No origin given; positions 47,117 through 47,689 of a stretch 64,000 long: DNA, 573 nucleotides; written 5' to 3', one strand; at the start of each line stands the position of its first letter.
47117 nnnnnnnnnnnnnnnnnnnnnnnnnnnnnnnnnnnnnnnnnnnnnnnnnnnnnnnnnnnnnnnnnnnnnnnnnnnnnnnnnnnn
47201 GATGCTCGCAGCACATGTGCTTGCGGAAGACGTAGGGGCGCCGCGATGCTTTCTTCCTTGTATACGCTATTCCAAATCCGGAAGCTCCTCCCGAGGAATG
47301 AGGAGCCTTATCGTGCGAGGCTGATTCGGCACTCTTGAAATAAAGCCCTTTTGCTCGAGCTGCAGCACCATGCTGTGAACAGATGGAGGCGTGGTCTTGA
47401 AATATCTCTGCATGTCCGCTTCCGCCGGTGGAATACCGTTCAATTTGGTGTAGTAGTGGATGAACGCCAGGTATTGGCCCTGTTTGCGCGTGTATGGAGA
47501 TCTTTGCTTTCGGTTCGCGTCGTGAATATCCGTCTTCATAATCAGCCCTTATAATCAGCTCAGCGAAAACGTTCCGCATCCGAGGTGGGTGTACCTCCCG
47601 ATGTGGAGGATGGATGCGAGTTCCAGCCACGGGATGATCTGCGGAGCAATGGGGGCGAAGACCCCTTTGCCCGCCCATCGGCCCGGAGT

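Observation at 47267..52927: Stand-alone four-gene RAMP operon with no cas10, cas1/2, CHAT protease or CRISPR array in 64 kb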

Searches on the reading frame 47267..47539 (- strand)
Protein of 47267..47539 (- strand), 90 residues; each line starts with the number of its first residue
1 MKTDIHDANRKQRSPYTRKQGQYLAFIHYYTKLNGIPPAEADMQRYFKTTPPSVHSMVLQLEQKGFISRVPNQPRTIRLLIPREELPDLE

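Call 3: search_protein_families(library=pfam, proteins=[window:47267-47539:-], max_evalue=1)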
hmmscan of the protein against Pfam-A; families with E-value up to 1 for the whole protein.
window:47267-47539:- (90 aa): 7 families
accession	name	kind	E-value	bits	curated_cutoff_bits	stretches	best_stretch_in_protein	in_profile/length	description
PF01726.22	LexA_DNA_bind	-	1.4e-09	38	23.7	1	15-76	3-65/65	LexA DNA binding domain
PF01047.28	MarR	-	0.00022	21.5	24.6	1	41-72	21-52/59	MarR family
PF12802.13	MarR_2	-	0.027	15.1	27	1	42-73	25-56/61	MarR family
PF09339.16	HTH_IclR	-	0.12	12.6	22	1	43-70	24-51/52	IclR helix-turn-helix domain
PF01325.25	Fe_dep_repress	-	0.16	12.6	26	1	22-71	8-56/60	Iron dependent repressor, N-terminal DNA binding domain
PF04182.18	B-block_TFIIIC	-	0.19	12.2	22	1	41-72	22-53/73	B-block binding subunit of TFIIIC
PF22979.2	HTH_69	-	0.26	11.7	27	1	42-78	31-67/69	Winged helix-turn-helix domain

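Call 4: search_protein_families(library=ncbifam, proteins=[window:47267-47539:-], max_evalue=1)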
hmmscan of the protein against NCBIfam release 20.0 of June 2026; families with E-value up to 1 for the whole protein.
window:47267-47539:- (90 aa): 1 family
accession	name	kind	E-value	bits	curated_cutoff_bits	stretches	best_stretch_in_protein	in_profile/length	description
TIGR00498.1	lexA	equivalog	2.9e-10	40.1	110.95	1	15-81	3-70/203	transcriptional repressor LexA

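Call 5: search_protein_families(library=padloc, proteins=[window:47267-47539:-], max_evalue=1)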
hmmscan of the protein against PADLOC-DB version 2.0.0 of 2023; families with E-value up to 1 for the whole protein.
window:47267-47539:- (90 aa): 0 families

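Call 30: find_encoding_contigs(protein=window:47267-47539:-, flank=6000, max_places=6)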
Protein window:47267-47539:- (90 aa): 2 contigs read that carry it; 1 place shown.
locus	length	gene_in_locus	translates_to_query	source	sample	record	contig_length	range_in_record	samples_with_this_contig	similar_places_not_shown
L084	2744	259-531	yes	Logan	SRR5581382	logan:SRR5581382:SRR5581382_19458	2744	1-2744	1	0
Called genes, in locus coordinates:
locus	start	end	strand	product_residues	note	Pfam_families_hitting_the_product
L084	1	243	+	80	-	?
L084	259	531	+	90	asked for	PF01726:LexA_DNA_bind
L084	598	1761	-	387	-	PF08448:PAS_4, PF13426:PAS_9, PF00512:HisKA, PF02518:HATPase_c, PF14501:HATPase_c_5 (weak)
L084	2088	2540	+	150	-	-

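Call 47: search_protein_families(library=phrogs, proteins=[window:47267-47539:-], max_evalue=0.01)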
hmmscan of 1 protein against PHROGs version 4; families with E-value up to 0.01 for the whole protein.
window:47267-47539:- (90 aa): 1 family
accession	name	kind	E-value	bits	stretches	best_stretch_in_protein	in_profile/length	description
phrog_3502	-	unknown function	3.2e-10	41.2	1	8-84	41-118/131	-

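Call 48: search_solved_structures(query=window:47267-47539:-, max_evalue=1)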
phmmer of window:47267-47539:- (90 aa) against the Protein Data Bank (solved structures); distinct sequences matched with E-value up to 1: 20.
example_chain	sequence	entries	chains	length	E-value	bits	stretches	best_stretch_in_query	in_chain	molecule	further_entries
9qhb_A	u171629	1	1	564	3.8e-09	40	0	18-42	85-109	Engineered tetratricopeptide repeat protein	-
3k2z_A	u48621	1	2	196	1.6e-07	34.8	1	17-80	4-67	LexA repressor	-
9qhc_A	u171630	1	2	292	1.1e-06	32.2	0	18-44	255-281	Engineered tetratricopeptide repeat protein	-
7obi_A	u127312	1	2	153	2.1e-05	28.1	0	17-42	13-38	CTPR-rv4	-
9gzg_A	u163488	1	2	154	0.00057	23.5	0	18-44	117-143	Engineered CTPR protein with glutamic acids for conductivity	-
8bu0_A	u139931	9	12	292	0.0094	19.6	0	18-43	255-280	Consensus tetratricopeptide repeat protein | Crystal structure of an 8-repeat consensus TPR superhelix with Zinc. | Monomer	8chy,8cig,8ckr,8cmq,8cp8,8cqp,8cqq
1lea_A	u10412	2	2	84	0.014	19.1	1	17-85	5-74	LEXA REPRESSOR DNA BINDING DOMAIN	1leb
8trg_I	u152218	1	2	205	0.05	17.3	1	17-85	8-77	LexA repressor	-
7ocj_A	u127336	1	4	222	0.058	17.1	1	16-85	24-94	LexA repressor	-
3jso_A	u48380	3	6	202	0.06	17.1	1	17-85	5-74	LexA repressor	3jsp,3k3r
1jhf_A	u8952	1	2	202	0.069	16.9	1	17-85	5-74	LEXA REPRESSOR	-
7b5g_A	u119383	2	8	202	0.069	16.9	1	17-85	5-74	LexA repressor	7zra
1jhh_A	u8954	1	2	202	0.07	16.8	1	17-85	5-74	LEXA REPRESSOR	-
2fo7_A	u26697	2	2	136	0.076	16.7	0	18-42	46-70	SYNTHETIC CONSENSUS TPR PROTEIN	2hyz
8s7g_A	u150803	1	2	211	0.078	16.7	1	16-79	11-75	LexA repressor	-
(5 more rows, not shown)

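Call 53: list_cluster_members(proteins=[P0001, P0121, P0241, window:47267-47539:-])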
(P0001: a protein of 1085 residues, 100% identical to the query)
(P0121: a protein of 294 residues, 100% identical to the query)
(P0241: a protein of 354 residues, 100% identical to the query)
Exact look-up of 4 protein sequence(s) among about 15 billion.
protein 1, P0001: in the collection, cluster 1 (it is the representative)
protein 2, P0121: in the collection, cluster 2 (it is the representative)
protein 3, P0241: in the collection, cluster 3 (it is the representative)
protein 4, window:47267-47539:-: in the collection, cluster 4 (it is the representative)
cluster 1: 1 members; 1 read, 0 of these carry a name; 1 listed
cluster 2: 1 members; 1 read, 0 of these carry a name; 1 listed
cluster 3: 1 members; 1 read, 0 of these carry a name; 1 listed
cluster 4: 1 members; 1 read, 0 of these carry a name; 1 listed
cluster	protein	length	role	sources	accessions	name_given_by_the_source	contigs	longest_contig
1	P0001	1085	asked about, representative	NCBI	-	-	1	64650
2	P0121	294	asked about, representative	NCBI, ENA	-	-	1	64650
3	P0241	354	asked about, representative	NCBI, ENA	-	-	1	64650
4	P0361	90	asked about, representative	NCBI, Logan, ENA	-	-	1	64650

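Call 62: search_dna_similar(query=window:47267-47539:-, collection=phages, mode=protein, max_evalue=0.001, max_rows=12)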
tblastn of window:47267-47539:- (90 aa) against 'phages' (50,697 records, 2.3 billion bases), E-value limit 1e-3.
Records with a match: 4; places in all: 4; records where one place covers at least 80% of the query: 1.
Best place of each record, by identity: <60% 4.
By first word of the organism name: Bacillus 2; Bacteriophage 1; Phage 1.
By host as written in the record: - 2; Bacillus thuringiensis BGSC 4AE1 1; Bacillus cereus 1.
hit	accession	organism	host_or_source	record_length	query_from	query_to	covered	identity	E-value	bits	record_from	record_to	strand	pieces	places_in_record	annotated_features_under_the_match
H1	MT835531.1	Bacteriophage sp.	human fecal samples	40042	4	82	88%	33.3%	7e-4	42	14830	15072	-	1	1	record has no annotation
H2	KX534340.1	Phage Wrath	human bladder microbiota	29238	15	80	73%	37.3%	2e-6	49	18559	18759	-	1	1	SOS-response repressor and protease LexA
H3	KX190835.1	Bacillus phage vB_BtS_BMBtp15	Bacillus thuringiensis BGSC 4AE1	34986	15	80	73%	37.3%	4e-6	48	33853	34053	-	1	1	repressor protein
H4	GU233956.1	Bacillus phage 11143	Bacillus cereus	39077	15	80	73%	37.3%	6e-6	48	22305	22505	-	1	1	LexA DNA-binding domain protein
